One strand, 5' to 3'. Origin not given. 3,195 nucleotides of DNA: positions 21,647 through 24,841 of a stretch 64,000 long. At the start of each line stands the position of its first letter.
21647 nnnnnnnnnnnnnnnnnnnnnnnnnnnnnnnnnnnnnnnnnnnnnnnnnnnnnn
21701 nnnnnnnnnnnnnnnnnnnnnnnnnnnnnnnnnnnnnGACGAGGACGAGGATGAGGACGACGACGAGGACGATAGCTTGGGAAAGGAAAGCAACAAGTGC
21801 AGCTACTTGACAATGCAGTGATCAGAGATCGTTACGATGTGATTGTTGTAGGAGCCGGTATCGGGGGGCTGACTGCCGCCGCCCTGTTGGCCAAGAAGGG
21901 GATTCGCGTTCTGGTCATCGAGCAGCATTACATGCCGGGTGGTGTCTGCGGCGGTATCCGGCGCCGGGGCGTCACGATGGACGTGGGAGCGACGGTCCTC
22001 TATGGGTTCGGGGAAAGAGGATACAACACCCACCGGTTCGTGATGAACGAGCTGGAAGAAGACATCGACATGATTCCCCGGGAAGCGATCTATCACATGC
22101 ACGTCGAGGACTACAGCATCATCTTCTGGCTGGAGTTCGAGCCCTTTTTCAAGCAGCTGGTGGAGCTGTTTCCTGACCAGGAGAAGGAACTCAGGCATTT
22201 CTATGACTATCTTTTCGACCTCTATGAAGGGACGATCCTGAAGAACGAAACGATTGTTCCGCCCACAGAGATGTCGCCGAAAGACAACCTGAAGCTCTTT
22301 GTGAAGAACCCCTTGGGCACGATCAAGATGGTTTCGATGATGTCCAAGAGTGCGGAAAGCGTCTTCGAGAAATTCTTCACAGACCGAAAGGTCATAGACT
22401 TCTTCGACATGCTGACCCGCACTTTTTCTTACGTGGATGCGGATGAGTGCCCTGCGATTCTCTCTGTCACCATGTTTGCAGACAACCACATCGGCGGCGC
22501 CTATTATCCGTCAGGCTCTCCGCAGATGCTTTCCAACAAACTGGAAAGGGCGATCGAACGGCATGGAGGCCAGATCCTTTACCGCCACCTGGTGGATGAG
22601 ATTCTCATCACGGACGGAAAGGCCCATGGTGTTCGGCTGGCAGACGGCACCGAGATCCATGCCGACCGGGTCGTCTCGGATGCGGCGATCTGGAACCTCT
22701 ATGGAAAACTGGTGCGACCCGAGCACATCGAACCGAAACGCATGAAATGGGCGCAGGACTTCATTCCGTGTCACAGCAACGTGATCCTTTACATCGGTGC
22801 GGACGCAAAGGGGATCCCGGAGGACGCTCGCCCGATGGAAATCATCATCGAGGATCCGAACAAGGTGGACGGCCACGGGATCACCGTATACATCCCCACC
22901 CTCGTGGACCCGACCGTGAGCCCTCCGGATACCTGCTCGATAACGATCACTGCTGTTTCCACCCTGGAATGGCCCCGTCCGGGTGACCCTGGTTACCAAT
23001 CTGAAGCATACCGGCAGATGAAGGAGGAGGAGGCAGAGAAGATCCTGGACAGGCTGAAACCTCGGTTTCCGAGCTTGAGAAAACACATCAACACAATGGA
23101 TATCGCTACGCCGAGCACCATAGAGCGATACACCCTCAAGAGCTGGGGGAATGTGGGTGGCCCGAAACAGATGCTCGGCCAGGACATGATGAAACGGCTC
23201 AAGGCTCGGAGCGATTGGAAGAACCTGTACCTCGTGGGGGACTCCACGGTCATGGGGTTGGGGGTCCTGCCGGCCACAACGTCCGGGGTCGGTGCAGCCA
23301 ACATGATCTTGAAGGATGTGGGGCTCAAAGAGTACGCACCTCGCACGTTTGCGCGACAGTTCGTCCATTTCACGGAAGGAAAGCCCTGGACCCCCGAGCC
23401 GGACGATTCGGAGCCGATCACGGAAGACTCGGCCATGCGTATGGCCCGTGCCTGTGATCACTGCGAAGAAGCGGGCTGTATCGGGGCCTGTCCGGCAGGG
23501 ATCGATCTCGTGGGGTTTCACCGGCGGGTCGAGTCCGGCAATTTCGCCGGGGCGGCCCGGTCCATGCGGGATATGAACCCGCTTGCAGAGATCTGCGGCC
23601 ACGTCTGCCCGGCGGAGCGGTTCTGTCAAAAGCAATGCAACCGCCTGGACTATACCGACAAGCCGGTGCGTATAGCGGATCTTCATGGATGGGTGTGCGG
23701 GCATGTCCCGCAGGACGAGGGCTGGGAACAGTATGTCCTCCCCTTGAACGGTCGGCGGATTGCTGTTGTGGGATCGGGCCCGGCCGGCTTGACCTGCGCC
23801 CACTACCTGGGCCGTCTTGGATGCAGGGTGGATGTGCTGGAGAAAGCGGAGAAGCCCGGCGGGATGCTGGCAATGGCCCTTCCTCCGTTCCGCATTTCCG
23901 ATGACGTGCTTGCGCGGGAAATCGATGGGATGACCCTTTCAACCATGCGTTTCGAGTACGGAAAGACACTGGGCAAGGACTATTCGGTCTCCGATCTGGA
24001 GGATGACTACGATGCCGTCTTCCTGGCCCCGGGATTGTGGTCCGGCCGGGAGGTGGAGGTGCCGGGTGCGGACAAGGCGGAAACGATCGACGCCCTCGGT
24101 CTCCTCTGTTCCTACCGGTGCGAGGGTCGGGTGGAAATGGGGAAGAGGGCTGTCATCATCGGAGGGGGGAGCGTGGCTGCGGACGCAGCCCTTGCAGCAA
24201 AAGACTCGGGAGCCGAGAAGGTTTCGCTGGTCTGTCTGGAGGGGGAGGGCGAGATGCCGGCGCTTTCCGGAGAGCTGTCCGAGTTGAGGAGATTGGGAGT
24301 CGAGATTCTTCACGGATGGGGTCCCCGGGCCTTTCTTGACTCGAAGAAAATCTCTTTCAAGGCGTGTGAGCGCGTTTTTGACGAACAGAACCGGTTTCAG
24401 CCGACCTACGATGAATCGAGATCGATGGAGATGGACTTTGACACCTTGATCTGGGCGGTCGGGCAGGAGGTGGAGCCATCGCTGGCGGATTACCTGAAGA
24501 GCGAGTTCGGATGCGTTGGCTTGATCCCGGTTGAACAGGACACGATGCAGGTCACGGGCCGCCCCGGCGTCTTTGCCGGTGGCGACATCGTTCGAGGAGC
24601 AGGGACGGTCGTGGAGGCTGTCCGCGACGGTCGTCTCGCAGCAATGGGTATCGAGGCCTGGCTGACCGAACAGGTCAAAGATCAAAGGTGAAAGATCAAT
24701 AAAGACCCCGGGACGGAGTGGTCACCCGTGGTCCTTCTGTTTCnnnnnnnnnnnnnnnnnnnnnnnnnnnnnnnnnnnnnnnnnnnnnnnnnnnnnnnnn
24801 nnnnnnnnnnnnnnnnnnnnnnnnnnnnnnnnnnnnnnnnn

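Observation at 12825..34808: Paralog swarm: eight CrtI-family genes plus GGR-like reductases within 22 kb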

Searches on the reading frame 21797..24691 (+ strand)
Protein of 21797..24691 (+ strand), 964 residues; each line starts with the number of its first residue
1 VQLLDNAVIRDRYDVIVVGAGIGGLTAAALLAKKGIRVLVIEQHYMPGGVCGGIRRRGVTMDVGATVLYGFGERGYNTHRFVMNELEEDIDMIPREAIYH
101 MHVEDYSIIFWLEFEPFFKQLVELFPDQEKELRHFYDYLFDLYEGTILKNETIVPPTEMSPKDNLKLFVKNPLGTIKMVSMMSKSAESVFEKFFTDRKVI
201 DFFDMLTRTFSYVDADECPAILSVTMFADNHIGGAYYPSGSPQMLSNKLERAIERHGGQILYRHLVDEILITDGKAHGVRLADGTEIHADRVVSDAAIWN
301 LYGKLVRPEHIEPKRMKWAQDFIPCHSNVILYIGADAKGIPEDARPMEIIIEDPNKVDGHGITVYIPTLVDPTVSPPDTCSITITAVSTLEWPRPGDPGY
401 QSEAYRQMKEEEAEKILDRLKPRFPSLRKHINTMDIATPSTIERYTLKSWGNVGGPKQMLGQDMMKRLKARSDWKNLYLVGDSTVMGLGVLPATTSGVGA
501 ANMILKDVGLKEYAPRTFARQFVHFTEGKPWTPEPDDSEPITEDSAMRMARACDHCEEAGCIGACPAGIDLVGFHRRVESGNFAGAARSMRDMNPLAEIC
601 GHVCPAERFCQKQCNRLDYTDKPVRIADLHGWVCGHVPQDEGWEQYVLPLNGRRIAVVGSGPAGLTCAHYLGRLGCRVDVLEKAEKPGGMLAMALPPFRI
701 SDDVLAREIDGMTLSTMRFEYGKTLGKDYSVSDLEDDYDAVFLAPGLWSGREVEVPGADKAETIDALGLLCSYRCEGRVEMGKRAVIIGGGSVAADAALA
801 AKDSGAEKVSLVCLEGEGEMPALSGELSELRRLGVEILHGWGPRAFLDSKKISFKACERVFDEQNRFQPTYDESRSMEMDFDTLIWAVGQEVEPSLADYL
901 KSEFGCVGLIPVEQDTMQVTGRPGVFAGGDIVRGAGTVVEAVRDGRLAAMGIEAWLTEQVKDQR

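Call 4: search_protein_families(library=pfam, proteins=[window:21797-24691:+], max_evalue=0.001)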
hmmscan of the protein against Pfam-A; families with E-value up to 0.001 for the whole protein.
window:21797-24691:+ (964 aa): 15 families
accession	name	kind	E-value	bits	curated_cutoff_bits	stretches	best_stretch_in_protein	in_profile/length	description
PF07992.20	Pyr_redox_2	-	1.6e-32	113.5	26.1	2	654-945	2-291/291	Pyridine nucleotide-disulphide oxidoreductase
PF13450.12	NAD_binding_8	-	2.1e-24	86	21.9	2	17-73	1-57/68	NAD(P)-binding Rossmann-like domain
PF01593.30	Amino_oxidase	-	2.7e-22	80.1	19.8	1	22-504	1-442/443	Flavin containing amine oxidoreductase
PF01266.30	DAO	-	3.4e-22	79.9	27.9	3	14-99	1-91/353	FAD dependent oxidoreductase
PF14691.11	Fer4_20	-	2.9e-21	75.8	25.8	1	539-634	10-105/113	Dihydroprymidine dehydrogenase domain II, 4Fe-4S cluster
PF01946.23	Thi4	-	2.6e-14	53.5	26.2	2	13-52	18-58/235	Thi4 family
PF00890.30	FAD_binding_2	-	7.3e-13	48.9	20.4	2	14-45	1-32/414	FAD binding domain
PF00070.33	Pyr_redox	-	3.5e-12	47.1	22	1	654-688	1-35/82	Pyridine nucleotide-disulphide oxidoreductase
PF01494.25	FAD_binding_3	-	1.4e-11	44.7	22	2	13-44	2-33/349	FAD binding domain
PF03486.20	HI0933_like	-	3.6e-11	43.4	50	1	654-693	2-41/244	HI0933-like protein Rossmann domain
PF12831.13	FAD_oxidored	-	5e-11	43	27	2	14-51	1-38/416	FAD dependent oxidoreductase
PF01134.28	GIDA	-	2e-07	30.9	22.1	0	14-44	1-31/391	Glucose inhibited division protein A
PF13738.12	Pyr_redox_3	-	8.4e-07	28.9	30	0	657-684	2-30/305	Pyridine nucleotide-disulphide oxidoreductase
PF21799.2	MurD-like_N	-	9.5e-07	29.4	27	0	654-690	2-38/88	Mur ligase MurD-like, N-terminal domain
PF13241.12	NAD_binding_7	-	1.4e-05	26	22.1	0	782-815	7-39/104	Putative NAD(P)-binding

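Call 10: search_protein_families(library=ncbifam, proteins=[window:21797-24691:+], max_evalue=0.00001)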
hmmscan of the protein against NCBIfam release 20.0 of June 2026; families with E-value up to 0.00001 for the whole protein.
window:21797-24691:+ (964 aa): 102 families (the best 25 are shown)
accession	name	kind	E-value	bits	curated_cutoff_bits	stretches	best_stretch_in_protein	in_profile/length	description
NF009410.0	PRK12771.1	subfamily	3.8e-95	319.6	516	1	529-959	18-448/566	NAD(P)-binding protein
TIGR02730.1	carot_isom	equivalog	2.1e-90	303.9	586.9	1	13-509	1-493/493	carotenoid isomerase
NF010590.0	PRK13984.1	equivalog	2.1e-78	264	946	1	543-959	182-609/611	putative oxidoreductase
NF009414.0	PRK12778.1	equivalog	4.7e-77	259.9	1103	1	541-958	319-751/752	bifunctional dihydroorotate dehydrogenase B NAD binding subunit/NADPH-dependent glutamate synthase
NF009454.0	PRK12814.1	equivalog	4.8e-74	249.9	916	1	550-960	94-504/657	putative NADPH-dependent glutamate synthase small subunit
TIGR01316.1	gltA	equivalog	1.9e-72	244.5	471.75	1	542-956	17-449/449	NADPH-dependent glutamate synthase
TIGR03315.1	Se_ygfK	equivalog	1.4e-67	228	835.3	1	554-952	440-835/1012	putative selenate reductase subunit YgfK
TIGR01318.1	gltD_gamma_fam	subfamily_domain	6.5e-59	199.7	482.95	1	540-956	29-465/467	glutamate synthase, small subunit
TIGR02733.1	desat_CrtD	equivalog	2.5e-58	198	549.7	1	14-504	3-488/492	C-3',4' desaturase CrtD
NF009413.0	PRK12775.1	equivalog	1.1e-53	182.4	1895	1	544-959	324-757/1006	putative trifunctional 2-polyprenylphenol hydroxylase/glutamate synthase subunit beta/ferritin domain-containing protein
NF009409.0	PRK12770.1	subfamily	1.6e-52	178.7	343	1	649-962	15-356/360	putative glutamate synthase subunit beta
TIGR02734.1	crtI_fam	subfamily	1.5e-49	169.1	238.1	2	15-510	1-494/504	phytoene desaturase family protein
NF009408.0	PRK12769.1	equivalog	2.3e-47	161.5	1003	1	540-960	214-655/659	formate-dependent uric acid utilization protein AegA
TIGR01317.1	GOGAT_sm_gam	subfamily_domain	1e-41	143.3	447.7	1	538-809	29-310/485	glutamate synthase small subunit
NF009451.0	PRK12809.1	equivalog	6.7e-41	140.3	1154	1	552-951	209-629/639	formate-dependent uric acid utilization protein YgfT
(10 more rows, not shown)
